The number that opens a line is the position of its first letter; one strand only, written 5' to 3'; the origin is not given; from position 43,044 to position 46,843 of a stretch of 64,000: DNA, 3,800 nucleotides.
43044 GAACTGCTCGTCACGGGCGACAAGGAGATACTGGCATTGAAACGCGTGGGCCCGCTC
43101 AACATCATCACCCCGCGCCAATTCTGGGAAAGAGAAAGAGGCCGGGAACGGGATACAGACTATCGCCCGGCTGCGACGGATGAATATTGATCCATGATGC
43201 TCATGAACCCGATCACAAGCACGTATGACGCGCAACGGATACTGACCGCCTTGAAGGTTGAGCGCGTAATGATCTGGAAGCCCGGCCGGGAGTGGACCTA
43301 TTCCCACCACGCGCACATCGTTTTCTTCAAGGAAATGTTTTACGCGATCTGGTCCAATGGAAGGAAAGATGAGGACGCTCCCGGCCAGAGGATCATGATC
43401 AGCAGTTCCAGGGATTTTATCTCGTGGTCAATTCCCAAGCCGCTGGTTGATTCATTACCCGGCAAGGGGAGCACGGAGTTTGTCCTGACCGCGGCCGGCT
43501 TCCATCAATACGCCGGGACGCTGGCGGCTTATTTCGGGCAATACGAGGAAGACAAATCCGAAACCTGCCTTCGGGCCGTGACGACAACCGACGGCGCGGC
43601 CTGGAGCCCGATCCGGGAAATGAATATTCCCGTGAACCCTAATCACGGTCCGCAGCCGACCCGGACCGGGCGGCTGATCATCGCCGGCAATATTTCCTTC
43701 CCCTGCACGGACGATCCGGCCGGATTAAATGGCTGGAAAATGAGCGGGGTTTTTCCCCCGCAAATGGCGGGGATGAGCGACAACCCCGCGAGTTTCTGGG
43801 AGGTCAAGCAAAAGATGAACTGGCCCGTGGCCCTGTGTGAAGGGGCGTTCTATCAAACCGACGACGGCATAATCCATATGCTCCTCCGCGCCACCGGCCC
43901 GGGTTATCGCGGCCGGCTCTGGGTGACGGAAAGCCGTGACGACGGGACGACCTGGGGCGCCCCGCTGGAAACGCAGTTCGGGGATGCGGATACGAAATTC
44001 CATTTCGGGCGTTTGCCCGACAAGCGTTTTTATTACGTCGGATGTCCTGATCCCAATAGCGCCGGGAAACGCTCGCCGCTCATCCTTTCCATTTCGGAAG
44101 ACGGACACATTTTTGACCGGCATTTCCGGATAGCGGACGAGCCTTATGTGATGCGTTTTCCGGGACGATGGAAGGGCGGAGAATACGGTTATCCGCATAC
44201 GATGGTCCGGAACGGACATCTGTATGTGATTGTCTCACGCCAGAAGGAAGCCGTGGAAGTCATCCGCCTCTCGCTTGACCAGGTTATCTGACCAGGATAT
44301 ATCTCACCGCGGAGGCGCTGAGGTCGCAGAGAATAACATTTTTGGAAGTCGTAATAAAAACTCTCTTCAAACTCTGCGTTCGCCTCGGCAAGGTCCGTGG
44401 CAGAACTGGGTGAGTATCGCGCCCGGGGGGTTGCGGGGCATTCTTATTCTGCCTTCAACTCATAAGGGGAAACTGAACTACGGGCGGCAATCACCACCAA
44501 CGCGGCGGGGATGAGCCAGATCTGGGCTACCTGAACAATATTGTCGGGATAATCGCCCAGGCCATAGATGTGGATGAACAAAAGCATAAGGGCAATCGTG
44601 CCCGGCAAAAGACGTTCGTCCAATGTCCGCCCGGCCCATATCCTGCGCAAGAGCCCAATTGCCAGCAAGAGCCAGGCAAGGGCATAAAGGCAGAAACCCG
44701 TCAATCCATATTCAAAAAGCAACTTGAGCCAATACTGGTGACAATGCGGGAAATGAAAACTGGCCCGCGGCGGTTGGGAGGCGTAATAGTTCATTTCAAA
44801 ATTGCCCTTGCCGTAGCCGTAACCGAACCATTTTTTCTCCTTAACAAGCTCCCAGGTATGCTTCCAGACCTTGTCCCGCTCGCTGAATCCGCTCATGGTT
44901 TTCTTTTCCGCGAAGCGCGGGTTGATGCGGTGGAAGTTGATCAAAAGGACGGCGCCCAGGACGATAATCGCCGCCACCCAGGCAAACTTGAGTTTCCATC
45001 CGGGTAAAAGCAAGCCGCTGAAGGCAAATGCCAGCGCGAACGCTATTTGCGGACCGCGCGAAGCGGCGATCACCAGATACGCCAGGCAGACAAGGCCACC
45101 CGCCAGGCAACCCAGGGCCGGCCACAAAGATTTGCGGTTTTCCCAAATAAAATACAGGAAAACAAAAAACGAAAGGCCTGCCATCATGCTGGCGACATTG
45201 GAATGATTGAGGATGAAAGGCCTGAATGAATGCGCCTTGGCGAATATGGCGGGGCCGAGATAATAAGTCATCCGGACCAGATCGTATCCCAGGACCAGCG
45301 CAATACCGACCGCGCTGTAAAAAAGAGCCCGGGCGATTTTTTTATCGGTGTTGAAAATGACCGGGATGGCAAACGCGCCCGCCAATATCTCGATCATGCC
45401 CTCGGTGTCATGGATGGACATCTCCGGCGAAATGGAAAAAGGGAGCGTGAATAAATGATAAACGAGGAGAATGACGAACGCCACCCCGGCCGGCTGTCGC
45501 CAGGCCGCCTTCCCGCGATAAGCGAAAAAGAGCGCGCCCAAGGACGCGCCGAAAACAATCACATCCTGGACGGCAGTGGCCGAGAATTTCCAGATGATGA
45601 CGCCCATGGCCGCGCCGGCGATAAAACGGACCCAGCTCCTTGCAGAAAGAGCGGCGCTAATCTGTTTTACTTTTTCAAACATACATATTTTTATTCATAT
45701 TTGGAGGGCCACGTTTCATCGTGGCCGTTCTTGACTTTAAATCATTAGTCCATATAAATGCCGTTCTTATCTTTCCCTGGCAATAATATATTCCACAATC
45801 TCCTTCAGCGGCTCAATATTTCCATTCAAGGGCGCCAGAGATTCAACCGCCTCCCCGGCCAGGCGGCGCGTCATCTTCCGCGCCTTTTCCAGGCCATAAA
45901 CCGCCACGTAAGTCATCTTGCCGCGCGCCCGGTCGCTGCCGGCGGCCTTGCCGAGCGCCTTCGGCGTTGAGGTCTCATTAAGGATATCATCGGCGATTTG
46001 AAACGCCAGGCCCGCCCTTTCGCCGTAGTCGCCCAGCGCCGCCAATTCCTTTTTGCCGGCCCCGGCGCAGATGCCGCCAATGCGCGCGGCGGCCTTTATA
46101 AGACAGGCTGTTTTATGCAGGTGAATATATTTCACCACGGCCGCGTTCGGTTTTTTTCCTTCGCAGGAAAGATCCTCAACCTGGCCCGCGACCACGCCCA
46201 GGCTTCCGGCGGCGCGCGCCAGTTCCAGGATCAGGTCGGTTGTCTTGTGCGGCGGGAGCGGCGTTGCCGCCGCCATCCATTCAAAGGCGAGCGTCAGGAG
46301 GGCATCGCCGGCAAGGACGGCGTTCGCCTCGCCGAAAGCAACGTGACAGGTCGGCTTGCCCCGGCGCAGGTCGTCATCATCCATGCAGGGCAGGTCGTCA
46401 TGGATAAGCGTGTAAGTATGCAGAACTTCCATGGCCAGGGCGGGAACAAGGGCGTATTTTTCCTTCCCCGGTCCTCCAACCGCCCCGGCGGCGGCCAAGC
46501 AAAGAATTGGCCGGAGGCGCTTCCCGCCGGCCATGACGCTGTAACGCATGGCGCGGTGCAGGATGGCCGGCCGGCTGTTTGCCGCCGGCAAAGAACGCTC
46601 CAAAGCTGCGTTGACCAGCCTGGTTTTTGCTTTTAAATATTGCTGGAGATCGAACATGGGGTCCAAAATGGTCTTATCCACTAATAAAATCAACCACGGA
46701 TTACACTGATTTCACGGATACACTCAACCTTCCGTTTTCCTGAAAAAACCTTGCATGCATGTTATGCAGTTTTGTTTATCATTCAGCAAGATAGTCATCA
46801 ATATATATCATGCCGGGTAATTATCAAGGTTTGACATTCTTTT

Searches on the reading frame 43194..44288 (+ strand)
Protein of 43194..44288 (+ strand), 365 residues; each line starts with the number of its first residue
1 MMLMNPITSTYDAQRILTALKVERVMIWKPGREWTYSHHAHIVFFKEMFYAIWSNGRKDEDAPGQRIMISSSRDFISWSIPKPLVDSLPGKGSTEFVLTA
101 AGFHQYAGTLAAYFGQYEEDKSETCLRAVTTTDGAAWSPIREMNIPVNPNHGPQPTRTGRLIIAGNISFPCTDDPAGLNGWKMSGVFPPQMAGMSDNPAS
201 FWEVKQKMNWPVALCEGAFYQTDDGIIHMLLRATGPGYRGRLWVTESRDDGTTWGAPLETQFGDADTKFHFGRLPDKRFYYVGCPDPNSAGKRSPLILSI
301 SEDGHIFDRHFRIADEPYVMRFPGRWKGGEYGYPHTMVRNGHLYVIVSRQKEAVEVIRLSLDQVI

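Call 30: search_protein_families(library=pfam, proteins=[window:43194-44288:+], max_evalue=0.001)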
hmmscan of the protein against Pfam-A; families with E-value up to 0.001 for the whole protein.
window:43194-44288:+ (365 aa): 2 families
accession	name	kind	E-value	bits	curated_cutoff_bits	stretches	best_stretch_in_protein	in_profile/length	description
PF13088.12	BNR_2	-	2.1e-21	77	31.4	1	49-344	3-276/277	BNR repeat-like domain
PF24067.1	Beta-prop_BT_1020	-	1e-06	29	27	1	28-83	41-96/236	BT_1020-like, N-terminal beta propeller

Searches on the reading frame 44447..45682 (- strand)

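Call 30: search_protein_families(library=pfam, proteins=[window:44447-45682:-], max_evalue=0.001)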
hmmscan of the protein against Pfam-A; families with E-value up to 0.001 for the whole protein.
window:44447-45682:- (412 aa): 1 family
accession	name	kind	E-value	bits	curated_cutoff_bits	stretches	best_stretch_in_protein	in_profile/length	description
PF04932.20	Wzy_C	-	8.3e-21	74.8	31.7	1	197-333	4-148/149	O-Antigen ligase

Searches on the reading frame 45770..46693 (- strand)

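Call 31: search_protein_families(library=pfam, proteins=[window:45770-46693:-], max_evalue=0.001)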
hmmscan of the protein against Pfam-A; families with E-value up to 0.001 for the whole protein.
window:45770-46693:- (308 aa): 2 families
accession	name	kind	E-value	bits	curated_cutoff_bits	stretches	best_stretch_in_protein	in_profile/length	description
PF00348.22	polyprenyl_synt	-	2.6e-57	194.4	27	1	43-284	2-235/251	Polyprenyl synthetase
PF01040.23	UbiA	-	0.00021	21.1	34.2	1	66-161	129-219/250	UbiA prenyltransferase family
